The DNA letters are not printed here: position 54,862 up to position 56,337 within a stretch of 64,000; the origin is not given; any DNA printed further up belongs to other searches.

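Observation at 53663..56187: Ferredoxin-GGR pair next to a Leu/Glu-dehydrogenase homolog whose catalytic lysine is replaced (GGGK -> GGGC)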

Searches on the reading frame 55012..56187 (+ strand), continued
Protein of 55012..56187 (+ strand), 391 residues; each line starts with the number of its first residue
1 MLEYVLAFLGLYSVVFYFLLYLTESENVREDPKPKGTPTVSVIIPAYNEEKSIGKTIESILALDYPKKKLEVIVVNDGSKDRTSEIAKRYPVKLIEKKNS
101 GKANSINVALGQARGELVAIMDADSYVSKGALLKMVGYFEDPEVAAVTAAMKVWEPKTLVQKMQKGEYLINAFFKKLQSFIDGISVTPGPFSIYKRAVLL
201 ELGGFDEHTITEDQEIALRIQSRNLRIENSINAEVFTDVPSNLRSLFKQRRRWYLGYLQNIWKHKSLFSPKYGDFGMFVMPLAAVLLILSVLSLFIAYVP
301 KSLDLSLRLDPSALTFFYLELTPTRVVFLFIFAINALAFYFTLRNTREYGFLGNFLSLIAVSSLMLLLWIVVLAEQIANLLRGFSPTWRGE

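Call 52: find_encoding_contigs(protein=P0282, flank=5000, max_places=1)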
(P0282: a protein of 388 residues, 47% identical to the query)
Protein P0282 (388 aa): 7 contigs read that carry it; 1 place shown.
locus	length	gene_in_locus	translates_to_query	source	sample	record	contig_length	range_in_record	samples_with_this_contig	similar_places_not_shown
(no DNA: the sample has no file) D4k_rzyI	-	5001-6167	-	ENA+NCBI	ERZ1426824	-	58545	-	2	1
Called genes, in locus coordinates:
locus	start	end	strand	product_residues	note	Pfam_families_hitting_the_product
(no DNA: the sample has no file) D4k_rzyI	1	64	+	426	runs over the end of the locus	PF00215:OMPdecase, PF03737:RraA-like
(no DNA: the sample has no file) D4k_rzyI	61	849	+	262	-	PF13489:Methyltransf_23, PF01209:Ubie_methyltran, PF08241:Methyltransf_11, PF08242:Methyltransf_12, PF13649:Methyltransf_25, PF13847:Methyltransf_31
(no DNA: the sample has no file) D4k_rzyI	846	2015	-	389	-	PF01941:AdoMet_Synthase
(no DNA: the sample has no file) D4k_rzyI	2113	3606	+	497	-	PF13367:PrsW-protease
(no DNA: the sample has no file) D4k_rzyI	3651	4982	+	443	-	PF00206:Lyase_1, PF10397:ADSL_C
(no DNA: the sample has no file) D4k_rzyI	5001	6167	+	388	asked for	PF13506:Glyco_transf_21, PF03142:Chitin_synth_2 (faint), PF00535:Glycos_transf_2, PF10111:Glyco_tranf_2_2, PF13641:Glyco_tranf_2_3, PF13632:Glyco_trans_2_3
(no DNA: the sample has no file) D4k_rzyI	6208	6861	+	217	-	-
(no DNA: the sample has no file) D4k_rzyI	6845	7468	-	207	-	-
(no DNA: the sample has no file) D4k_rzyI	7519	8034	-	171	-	PF00004:AAA (faint), PF03266:NTPase_1, PF10649:DUF2478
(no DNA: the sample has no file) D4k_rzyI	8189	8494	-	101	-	-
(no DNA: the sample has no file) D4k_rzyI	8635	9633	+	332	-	PF07728:AAA_5, PF08406:CbbQ_C (faint)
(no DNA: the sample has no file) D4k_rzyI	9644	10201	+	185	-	PF00514:Arm (faint), PF13646:HEAT_2, PF03130:HEAT_PBS (weak), PF13646:HEAT_2 (weak)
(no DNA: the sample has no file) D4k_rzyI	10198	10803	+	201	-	-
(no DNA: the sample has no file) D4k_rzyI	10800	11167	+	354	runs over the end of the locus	-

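Call 53: find_encoding_contigs(protein=P0274, flank=6000, max_places=1)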
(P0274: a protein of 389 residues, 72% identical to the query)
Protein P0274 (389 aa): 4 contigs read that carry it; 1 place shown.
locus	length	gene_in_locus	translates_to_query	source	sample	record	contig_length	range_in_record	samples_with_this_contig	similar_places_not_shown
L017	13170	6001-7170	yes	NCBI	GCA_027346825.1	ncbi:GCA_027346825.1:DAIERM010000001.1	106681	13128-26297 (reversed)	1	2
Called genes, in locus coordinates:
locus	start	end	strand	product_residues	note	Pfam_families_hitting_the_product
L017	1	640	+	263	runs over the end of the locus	-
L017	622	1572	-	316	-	PF04055:Radical_SAM, PF13353:Fer4_12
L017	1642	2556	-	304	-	PF01435:Peptidase_M48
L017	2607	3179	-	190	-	PF04011:LemA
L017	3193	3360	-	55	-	PF01192:RNA_pol_Rpb6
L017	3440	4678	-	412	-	PF00890:FAD_binding_2 (weak), PF01134:GIDA (weak), PF01266:DAO (weak), PF01494:FAD_binding_3, PF03486:HI0933_like, PF07992:Pyr_redox_2, PF12831:FAD_oxidored, PF22578:GGR_cat, +2 more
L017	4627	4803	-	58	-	PF00037:Fer4, PF12797:Fer4_2 (faint), PF12837:Fer4_6 (faint), PF13237:Fer4_10 (weak), PF14697:Fer4_21, PF12838:Fer4_7 (weak), PF13187:Fer4_9 (weak), PF00037:Fer4 (weak), +5 more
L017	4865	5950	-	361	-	PF02812:ELFV_dehydrog_N (weak), PF00208:ELFV_dehydrog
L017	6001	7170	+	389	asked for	PF13506:Glyco_transf_21, PF03142:Chitin_synth_2 (faint), PF00535:Glycos_transf_2, PF01644:Chitin_synth_1 (faint), PF10111:Glyco_tranf_2_2, PF13641:Glyco_tranf_2_3, PF13632:Glyco_trans_2_3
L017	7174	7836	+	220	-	-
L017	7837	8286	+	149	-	-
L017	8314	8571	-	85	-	PF05016:ParE_toxin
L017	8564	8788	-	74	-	PF24434:DUF7557 (weak)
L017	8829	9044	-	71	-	-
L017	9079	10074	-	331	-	-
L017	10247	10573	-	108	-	PF01155:HypA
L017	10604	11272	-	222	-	PF13237:Fer4_10 (weak), PF14697:Fer4_21, PF12838:Fer4_7, PF13187:Fer4_9 (weak), PF00037:Fer4 (weak)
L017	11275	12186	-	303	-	PF00146:NADHdh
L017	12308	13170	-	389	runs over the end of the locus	PF00374:NiFeSe_Hases, PF00346:Complex1_49kDa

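Call 54: find_encoding_contigs(protein=P0273, flank=6000, max_places=1)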
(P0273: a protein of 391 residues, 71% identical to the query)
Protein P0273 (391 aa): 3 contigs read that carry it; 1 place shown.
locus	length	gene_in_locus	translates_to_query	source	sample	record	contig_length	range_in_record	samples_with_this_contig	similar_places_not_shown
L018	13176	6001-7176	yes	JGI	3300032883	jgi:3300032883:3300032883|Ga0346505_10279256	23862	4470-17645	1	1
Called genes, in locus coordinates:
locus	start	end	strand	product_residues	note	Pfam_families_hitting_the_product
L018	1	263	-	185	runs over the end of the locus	PF04011:LemA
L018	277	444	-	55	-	PF01192:RNA_pol_Rpb6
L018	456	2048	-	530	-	-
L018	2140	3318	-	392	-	PF00890:FAD_binding_2 (weak), PF01266:DAO (weak), PF01494:FAD_binding_3, PF03486:HI0933_like, PF07992:Pyr_redox_2, PF12831:FAD_oxidored, PF13450:NAD_binding_8 (weak), PF22578:GGR_cat, +2 more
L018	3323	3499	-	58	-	PF00037:Fer4, PF12837:Fer4_6 (weak), PF13237:Fer4_10 (weak), PF14697:Fer4_21 (weak), PF12838:Fer4_7 (weak), PF13187:Fer4_9 (weak), PF25160:LdpA_Fe-S-bd (weak), PF00037:Fer4 (weak), +5 more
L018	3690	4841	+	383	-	-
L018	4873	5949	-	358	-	PF02812:ELFV_dehydrog_N (weak), PF00208:ELFV_dehydrog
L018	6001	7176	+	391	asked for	PF13506:Glyco_transf_21, PF03142:Chitin_synth_2 (faint), PF00535:Glycos_transf_2, PF01644:Chitin_synth_1 (faint), PF10111:Glyco_tranf_2_2, PF13641:Glyco_tranf_2_3, PF13632:Glyco_trans_2_3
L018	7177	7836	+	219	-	-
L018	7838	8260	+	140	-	-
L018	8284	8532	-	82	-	PF05016:ParE_toxin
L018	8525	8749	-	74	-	PF24434:DUF7557 (weak)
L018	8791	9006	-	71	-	-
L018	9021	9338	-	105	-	PF01155:HypA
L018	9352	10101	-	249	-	PF13183:Fer4_8 (faint), PF13187:Fer4_9 (faint), PF12797:Fer4_2 (faint), PF13237:Fer4_10 (weak), PF14697:Fer4_21, PF00037:Fer4 (weak), PF12838:Fer4_7 (weak)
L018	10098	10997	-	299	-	PF00146:NADHdh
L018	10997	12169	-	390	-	PF00374:NiFeSe_Hases, PF00346:Complex1_49kDa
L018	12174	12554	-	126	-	PF00329:Complex1_30kDa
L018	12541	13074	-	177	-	PF01058:Oxidored_q6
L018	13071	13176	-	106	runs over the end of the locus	-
